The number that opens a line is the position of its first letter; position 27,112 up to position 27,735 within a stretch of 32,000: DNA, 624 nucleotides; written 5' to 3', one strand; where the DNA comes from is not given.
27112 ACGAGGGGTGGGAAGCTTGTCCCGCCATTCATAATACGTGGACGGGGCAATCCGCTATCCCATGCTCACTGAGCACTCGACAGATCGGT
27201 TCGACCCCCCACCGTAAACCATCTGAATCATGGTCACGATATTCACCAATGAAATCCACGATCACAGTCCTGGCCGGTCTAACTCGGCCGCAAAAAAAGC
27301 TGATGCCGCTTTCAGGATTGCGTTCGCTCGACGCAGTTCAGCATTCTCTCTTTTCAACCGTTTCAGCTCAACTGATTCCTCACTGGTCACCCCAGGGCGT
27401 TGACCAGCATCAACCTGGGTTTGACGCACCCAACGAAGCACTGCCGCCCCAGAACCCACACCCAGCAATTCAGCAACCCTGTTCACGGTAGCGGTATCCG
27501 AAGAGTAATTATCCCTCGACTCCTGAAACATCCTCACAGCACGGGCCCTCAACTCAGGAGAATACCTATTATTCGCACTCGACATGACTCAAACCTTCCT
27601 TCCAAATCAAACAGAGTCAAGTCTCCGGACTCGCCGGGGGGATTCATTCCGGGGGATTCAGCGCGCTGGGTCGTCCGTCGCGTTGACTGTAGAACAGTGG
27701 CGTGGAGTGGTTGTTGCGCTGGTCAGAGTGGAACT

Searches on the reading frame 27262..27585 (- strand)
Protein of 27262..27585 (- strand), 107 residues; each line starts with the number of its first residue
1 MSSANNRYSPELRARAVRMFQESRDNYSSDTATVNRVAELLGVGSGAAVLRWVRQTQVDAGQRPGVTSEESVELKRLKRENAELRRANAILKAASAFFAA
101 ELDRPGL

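Call 76: search_protein_families(library=pfam, proteins=[window:27262-27585:-], max_evalue=0.001)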
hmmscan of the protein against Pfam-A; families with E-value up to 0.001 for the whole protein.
window:27262-27585:- (107 aa): 1 family
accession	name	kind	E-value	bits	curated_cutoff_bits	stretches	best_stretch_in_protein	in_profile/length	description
PF01527.26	HTH_Tnp_1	-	4.3e-07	30.5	24.1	1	5-89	4-75/75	Transposase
